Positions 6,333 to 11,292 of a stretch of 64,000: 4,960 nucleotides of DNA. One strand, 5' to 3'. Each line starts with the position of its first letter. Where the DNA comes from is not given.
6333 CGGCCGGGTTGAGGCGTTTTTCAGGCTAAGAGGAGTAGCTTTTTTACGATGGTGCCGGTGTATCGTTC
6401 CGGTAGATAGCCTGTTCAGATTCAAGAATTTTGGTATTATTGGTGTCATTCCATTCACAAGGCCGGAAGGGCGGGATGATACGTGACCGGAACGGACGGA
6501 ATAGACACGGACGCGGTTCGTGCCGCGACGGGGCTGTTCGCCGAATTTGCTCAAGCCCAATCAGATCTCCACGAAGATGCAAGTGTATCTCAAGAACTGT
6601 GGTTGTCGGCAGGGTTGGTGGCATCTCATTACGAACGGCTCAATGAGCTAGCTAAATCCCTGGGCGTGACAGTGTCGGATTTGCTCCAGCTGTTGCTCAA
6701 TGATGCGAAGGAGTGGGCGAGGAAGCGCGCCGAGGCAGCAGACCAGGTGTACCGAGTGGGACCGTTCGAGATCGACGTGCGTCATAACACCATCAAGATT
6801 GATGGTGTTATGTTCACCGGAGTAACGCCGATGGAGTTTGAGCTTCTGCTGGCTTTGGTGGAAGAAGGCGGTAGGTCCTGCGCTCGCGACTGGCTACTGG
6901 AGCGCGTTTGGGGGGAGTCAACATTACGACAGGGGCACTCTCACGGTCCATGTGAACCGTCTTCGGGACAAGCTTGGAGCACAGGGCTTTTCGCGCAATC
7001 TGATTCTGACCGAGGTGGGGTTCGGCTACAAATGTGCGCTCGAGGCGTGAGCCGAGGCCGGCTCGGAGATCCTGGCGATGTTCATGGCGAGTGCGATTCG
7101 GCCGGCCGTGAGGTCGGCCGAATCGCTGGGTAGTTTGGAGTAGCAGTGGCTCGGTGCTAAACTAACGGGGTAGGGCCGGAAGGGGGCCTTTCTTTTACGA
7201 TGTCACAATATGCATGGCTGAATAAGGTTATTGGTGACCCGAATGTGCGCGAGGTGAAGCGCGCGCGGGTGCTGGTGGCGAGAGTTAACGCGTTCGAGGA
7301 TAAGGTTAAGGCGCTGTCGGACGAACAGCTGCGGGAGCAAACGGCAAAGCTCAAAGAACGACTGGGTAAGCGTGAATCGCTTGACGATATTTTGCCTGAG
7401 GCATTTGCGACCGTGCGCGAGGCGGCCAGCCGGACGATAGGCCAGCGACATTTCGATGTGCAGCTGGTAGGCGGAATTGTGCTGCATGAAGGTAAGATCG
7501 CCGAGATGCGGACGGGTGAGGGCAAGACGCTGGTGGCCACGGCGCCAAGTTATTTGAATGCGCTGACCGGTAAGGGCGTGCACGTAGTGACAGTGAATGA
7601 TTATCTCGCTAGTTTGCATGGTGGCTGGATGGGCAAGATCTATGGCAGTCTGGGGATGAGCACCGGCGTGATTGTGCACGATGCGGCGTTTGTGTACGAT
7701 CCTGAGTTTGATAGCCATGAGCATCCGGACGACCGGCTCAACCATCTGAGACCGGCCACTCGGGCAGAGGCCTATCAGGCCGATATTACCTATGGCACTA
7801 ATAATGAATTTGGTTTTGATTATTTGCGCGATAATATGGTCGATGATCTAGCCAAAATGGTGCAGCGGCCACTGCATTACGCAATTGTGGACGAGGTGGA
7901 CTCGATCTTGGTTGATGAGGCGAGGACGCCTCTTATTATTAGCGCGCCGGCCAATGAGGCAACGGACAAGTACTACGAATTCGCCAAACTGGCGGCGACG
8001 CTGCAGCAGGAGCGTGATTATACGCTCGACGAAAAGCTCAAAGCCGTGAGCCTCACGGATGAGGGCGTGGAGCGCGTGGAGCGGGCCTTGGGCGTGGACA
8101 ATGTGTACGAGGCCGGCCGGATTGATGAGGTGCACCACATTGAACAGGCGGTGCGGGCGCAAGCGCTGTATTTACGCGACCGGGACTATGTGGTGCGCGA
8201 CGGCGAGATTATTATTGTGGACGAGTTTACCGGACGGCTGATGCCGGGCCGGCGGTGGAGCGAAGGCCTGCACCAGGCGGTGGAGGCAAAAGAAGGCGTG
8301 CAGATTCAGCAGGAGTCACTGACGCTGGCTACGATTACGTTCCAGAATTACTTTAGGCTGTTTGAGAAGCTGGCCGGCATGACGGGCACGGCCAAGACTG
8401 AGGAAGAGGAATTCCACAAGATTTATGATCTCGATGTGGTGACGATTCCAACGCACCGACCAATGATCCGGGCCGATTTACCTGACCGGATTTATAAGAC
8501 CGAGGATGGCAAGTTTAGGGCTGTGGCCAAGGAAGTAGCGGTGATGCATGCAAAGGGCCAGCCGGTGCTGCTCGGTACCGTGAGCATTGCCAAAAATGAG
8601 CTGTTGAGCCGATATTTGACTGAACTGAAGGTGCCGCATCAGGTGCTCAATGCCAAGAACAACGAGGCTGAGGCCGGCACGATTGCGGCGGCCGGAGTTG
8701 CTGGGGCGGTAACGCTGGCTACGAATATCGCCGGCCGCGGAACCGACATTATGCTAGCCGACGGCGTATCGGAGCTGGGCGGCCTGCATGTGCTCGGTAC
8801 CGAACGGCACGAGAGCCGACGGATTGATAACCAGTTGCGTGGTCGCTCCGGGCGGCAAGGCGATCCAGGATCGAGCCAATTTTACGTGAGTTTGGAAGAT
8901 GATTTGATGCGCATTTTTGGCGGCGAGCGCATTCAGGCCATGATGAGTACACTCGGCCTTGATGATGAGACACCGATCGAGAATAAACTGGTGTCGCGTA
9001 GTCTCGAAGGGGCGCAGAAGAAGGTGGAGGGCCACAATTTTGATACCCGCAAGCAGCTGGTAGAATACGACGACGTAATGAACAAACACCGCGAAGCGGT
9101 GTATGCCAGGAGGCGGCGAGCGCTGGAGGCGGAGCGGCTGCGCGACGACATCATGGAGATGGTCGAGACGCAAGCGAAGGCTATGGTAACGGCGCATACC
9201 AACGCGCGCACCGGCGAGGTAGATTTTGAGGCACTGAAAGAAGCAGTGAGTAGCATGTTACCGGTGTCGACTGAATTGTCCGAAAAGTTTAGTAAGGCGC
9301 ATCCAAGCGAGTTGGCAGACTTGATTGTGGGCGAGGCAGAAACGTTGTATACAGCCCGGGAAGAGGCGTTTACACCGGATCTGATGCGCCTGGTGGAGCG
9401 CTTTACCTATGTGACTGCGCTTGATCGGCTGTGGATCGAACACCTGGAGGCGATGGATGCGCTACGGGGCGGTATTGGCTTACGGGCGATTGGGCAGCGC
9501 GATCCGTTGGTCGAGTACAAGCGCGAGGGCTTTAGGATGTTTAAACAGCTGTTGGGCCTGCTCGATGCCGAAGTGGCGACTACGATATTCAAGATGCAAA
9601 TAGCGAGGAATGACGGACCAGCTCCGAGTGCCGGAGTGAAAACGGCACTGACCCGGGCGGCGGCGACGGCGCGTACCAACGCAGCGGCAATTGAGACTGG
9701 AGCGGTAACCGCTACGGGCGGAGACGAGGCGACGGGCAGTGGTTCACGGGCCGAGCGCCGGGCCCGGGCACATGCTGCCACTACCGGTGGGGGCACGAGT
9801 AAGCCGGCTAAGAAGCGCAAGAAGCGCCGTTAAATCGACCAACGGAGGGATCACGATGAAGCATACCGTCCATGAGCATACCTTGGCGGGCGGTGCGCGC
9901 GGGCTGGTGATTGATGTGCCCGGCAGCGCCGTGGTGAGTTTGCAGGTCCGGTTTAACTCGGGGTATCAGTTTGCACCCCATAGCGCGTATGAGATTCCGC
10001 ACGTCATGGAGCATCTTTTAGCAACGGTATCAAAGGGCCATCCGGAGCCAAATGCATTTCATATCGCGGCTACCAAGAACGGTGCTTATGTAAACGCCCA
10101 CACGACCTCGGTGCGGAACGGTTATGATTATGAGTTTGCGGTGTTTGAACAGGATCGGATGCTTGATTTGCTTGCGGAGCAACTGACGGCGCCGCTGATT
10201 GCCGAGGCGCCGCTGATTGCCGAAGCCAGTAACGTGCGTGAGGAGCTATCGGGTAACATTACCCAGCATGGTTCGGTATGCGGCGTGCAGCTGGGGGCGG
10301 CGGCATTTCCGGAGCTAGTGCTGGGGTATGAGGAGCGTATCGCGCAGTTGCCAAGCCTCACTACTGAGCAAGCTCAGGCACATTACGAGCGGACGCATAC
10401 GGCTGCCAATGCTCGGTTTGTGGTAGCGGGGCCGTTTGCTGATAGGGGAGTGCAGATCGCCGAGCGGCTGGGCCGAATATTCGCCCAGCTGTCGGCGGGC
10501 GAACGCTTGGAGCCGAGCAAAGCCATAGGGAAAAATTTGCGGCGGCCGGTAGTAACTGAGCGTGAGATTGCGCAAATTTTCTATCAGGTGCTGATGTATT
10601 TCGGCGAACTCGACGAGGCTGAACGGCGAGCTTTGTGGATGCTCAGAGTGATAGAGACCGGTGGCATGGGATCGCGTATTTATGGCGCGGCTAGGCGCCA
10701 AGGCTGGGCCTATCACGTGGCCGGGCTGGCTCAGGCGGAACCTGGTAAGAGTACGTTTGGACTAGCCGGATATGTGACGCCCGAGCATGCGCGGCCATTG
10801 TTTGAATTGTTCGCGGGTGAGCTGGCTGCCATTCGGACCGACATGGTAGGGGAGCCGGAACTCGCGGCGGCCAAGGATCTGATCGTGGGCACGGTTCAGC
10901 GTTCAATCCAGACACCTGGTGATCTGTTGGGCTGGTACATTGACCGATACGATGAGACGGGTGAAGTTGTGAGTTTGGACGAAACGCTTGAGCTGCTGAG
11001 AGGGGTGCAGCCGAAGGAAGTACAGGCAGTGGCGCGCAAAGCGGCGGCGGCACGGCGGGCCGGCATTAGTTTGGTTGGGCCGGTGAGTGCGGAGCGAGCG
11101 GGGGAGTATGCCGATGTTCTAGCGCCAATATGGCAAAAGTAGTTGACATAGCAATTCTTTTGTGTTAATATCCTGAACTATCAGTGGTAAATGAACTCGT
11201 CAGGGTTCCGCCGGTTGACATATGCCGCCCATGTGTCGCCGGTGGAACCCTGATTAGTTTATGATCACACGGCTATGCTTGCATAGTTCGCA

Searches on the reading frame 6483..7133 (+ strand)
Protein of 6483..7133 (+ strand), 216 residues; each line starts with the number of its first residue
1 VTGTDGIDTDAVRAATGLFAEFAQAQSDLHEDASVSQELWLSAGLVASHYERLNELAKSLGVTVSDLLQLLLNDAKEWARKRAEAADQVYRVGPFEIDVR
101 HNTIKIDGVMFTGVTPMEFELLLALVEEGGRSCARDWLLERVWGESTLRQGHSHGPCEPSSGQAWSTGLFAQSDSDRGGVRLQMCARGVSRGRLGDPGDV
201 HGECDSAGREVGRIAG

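Call 15: search_protein_families(library=pfam, proteins=[window:6483-7133:+], max_evalue=0.001)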
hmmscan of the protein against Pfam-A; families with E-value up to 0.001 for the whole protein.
window:6483-7133:+ (216 aa): 1 family
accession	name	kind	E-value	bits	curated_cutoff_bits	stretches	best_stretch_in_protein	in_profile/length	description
PF00486.34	Trans_reg_C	-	6e-06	26.7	26.2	1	114-147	6-39/77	Transcriptional regulatory protein, C terminal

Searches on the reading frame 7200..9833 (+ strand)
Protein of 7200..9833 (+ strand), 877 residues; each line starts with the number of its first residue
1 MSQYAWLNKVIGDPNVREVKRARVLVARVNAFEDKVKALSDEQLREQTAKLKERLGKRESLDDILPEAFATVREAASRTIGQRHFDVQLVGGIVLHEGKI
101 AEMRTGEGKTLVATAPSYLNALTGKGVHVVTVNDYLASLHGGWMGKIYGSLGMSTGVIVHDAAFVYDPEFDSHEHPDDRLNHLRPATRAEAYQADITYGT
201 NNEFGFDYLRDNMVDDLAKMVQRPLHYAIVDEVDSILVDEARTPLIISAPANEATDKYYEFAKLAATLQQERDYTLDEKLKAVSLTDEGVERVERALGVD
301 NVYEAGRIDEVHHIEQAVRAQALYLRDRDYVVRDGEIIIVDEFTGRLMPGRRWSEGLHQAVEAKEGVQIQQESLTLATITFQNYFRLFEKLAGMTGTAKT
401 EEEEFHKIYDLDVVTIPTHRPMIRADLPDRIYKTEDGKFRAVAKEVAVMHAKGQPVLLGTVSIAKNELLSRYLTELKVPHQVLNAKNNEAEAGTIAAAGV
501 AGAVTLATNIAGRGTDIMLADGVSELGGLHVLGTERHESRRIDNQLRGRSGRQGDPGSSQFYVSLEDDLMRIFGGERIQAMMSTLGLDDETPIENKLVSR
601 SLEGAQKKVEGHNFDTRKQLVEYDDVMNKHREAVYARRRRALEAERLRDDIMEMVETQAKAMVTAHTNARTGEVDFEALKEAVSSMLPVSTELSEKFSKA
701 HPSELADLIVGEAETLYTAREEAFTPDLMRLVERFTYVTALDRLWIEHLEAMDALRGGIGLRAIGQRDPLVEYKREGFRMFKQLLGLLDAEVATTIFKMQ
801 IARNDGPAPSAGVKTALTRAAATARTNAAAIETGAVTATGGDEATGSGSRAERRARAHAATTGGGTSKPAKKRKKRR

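Call 15: search_protein_families(library=pfam, proteins=[window:7200-9833:+], max_evalue=0.001)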
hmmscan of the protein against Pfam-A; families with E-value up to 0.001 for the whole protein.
window:7200-9833:+ (877 aa): 4 families
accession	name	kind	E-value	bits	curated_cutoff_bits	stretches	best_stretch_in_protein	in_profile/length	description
PF07517.20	SecA_DEAD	-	2.8e-124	414.6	24.6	1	8-406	2-290/290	SecA DEAD-like domain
PF21090.3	P-loop_SecA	-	4.9e-74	248.8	27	2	421-521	1-101/205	SecA P-loop domain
PF07516.18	SecA_SW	-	4.5e-62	210.1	26.7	1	592-800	1-200/200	SecA Wing and Scaffold domain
PF01043.26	SecA_PP_bind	-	8.4e-42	142.7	23.5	1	254-362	2-110/110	SecA preprotein cross-linking domain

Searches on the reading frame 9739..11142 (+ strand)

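Call 15: search_protein_families(library=pfam, proteins=[window:9739-11142:+], max_evalue=0.001)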
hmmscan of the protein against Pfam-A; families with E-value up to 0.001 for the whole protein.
window:9739-11142:+ (467 aa): 2 families
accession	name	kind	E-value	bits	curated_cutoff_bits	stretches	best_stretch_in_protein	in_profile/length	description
PF05193.26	Peptidase_M16_C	-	1.1e-10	42.2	23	1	206-380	1-179/181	Peptidase M16 inactive domain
PF00675.25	Peptidase_M16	-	2e-07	31.4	22.3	1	61-190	8-136/149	Insulinase (Peptidase family M16)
